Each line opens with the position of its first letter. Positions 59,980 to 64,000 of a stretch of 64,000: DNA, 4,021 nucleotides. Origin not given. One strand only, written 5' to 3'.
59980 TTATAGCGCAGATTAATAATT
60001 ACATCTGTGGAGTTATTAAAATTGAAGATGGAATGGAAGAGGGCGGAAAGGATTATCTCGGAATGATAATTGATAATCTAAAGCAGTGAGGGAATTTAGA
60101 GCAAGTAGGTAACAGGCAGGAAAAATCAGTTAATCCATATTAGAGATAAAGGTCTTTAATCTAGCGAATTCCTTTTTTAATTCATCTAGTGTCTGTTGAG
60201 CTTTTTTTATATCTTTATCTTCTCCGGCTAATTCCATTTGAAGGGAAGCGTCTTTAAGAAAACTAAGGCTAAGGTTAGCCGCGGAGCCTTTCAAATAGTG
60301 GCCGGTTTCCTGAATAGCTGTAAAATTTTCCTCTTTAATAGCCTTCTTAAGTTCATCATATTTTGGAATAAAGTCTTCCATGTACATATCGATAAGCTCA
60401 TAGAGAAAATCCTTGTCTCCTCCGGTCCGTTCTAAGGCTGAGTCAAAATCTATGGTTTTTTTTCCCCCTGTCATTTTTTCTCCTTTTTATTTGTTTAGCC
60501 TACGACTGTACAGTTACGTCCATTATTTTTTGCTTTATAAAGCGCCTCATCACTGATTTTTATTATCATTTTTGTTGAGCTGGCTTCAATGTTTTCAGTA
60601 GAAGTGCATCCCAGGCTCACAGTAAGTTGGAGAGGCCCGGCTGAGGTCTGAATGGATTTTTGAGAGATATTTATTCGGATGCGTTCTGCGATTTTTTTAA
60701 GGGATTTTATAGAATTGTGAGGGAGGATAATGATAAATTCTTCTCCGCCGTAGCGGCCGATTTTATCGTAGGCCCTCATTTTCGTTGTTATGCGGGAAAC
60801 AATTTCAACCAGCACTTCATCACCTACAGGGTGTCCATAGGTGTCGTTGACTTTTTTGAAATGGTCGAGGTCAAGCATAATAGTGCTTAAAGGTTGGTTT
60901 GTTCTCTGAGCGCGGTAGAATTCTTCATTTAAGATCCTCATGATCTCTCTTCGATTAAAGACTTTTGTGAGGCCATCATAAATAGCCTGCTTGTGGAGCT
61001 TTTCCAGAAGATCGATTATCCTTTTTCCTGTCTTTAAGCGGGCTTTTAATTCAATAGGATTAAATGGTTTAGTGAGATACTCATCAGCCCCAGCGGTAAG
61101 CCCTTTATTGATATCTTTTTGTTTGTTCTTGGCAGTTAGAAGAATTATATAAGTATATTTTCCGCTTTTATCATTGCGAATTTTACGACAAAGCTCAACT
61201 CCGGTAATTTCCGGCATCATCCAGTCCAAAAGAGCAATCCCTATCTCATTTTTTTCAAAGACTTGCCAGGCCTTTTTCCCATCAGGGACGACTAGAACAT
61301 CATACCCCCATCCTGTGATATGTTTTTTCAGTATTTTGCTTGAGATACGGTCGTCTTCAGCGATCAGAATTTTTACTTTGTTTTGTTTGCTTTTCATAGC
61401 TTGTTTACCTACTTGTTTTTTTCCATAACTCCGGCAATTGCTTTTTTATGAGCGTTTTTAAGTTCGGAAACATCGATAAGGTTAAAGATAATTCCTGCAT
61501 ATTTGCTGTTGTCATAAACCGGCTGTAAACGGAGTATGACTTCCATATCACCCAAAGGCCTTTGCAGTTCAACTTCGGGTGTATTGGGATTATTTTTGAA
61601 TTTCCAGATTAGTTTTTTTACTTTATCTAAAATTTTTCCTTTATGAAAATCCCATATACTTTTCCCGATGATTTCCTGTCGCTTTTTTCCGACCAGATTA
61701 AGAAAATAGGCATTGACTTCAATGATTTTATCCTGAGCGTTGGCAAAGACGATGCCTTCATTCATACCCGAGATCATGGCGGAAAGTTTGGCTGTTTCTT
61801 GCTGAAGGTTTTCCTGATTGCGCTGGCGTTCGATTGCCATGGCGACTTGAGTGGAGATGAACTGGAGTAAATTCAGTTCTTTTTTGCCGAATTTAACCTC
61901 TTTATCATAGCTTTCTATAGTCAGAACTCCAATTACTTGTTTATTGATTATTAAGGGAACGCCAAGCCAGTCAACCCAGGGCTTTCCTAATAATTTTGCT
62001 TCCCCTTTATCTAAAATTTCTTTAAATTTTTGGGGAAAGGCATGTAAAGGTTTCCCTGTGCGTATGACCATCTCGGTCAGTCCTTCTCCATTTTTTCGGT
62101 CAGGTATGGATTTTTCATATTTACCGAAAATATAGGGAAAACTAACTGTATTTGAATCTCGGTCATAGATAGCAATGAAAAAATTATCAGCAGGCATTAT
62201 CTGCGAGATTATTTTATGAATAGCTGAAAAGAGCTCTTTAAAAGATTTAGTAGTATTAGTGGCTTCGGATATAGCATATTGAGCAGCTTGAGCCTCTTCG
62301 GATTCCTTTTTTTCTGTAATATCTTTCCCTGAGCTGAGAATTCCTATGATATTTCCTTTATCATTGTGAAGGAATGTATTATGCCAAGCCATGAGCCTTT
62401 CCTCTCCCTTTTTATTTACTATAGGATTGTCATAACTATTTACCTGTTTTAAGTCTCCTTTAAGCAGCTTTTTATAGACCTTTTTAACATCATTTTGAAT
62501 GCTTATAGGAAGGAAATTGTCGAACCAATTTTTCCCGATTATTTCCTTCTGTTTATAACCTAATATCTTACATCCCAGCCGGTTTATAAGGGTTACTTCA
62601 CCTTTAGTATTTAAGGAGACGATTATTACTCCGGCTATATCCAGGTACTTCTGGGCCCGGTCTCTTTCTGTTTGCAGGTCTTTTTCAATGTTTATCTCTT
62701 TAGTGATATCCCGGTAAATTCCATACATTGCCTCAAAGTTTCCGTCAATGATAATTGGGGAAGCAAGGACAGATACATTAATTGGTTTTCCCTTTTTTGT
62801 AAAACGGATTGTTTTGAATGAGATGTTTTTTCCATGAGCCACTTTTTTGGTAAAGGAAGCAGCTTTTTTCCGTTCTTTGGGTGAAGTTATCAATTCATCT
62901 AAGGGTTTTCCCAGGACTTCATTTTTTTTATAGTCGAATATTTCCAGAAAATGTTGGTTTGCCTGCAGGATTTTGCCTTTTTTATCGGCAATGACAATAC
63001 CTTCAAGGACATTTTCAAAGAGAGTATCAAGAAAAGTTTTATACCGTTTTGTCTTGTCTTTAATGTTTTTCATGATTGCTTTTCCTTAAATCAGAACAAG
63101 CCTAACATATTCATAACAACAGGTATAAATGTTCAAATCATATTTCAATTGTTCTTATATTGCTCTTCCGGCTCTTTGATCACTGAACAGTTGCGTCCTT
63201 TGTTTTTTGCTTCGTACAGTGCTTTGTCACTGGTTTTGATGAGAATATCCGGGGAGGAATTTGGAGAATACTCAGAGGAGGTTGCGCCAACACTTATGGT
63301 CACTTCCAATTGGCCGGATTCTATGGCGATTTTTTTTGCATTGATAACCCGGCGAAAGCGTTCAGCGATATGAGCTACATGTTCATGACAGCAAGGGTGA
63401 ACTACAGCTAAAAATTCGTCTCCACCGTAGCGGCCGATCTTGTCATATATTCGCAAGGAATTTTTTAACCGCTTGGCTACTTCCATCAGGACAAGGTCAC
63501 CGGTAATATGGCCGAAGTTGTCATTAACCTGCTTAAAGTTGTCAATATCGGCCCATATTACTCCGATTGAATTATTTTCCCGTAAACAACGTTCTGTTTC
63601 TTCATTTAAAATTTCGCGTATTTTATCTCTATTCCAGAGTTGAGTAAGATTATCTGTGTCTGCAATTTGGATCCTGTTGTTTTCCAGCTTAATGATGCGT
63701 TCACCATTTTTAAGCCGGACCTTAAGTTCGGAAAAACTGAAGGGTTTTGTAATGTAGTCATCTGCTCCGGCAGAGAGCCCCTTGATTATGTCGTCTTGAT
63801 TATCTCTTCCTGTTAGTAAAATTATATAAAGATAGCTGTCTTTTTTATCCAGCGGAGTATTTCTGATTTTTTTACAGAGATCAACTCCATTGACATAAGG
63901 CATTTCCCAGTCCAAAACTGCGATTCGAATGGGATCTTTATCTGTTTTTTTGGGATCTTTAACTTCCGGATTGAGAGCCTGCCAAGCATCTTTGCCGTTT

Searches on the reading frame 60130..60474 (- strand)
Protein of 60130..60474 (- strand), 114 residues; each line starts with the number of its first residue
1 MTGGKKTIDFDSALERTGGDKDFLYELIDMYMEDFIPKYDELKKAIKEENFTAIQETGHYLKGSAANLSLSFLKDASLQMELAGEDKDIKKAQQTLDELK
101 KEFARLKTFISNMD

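Call 59: search_protein_families(library=pfam, proteins=[window:60130-60474:-], max_evalue=0.00001)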
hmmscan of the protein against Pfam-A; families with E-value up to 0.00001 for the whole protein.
window:60130-60474:- (114 aa): 1 family
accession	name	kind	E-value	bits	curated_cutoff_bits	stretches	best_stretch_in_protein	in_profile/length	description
PF01627.28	Hpt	-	3.1e-10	40.6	24.6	1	26-107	1-82/84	Hpt domain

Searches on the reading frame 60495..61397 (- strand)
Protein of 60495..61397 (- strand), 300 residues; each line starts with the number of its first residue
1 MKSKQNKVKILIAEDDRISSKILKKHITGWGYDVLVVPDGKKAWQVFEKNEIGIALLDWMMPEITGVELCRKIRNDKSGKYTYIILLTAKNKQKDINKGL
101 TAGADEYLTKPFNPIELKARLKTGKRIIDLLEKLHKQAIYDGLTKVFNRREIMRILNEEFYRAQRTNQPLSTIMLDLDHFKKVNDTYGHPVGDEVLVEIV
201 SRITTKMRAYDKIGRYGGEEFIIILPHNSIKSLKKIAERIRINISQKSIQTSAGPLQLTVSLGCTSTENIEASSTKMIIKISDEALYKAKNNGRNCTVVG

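Call 59: search_protein_families(library=pfam, proteins=[window:60495-61397:-], max_evalue=0.00001)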
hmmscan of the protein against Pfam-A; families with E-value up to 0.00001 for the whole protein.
window:60495-61397:- (300 aa): 2 families
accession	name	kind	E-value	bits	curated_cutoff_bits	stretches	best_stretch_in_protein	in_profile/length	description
PF00990.26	GGDEF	-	6.6e-47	159.7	23.8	1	138-295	1-160/161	Diguanylate cyclase, GGDEF domain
PF00072.30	Response_reg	-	1.7e-27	96.3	30.2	1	10-121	1-110/111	Response regulator receiver domain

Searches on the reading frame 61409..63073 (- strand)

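Call 59: search_protein_families(library=pfam, proteins=[window:61409-63073:-], max_evalue=0.00001)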
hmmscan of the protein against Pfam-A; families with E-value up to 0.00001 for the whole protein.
window:61409-63073:- (554 aa): 11 families
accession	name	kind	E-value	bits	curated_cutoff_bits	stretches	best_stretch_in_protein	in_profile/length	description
PF13426.13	PAS_9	-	2.8e-39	134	27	3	24-125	2-103/103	PAS domain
PF00989.32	PAS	-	3.5e-32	111.2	22.6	2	14-108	2-97/113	PAS fold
PF08448.16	PAS_4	-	1.8e-23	83.3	23.1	2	19-125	1-107/110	PAS fold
PF13188.13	PAS_8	-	2.1e-19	69.1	21.8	1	14-67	2-52/65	PAS domain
PF13185.12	GAF_2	-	3e-15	57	28.6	1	276-415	2-136/136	GAF domain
PF24820.1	Diguanyl_cycl_sensor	-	3.2e-15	56.5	28.1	0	151-206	9-59/109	Diguanylate cyclase-like sensor domain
PF08447.18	PAS_3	-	4.3e-12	46.6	25.6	0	164-246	5-86/89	PAS fold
PF01590.32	GAF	-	1.7e-10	42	22.4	1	279-414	3-133/133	GAF domain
PF13596.12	PAS_10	-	1.2e-08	36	22.1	0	431-535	2-105/106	PAS domain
PF12860.13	PAS_7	-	4.5e-08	33.7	27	0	19-72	1-55/115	PAS fold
PF13492.12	GAF_3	-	1.6e-07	32.2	27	1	277-416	1-129/129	GAF domain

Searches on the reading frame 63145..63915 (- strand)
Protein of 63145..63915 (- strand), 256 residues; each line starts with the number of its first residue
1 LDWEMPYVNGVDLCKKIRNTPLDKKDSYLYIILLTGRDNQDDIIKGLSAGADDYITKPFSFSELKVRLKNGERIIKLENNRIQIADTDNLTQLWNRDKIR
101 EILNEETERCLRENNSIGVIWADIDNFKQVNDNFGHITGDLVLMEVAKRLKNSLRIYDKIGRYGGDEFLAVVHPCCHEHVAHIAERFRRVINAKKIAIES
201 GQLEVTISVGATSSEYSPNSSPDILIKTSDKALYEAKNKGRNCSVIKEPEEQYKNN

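Call 59: search_protein_families(library=pfam, proteins=[window:63145-63915:-], max_evalue=0.00001)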
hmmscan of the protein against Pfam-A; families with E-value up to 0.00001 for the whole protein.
window:63145-63915:- (256 aa): 2 families
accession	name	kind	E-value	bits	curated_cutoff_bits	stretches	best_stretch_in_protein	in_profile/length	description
PF00990.26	GGDEF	-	1.8e-44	151.8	23.8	1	85-242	1-160/161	Diguanylate cyclase, GGDEF domain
PF00072.30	Response_reg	-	5.2e-14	52.8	30.2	1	1-68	48-110/111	Response regulator receiver domain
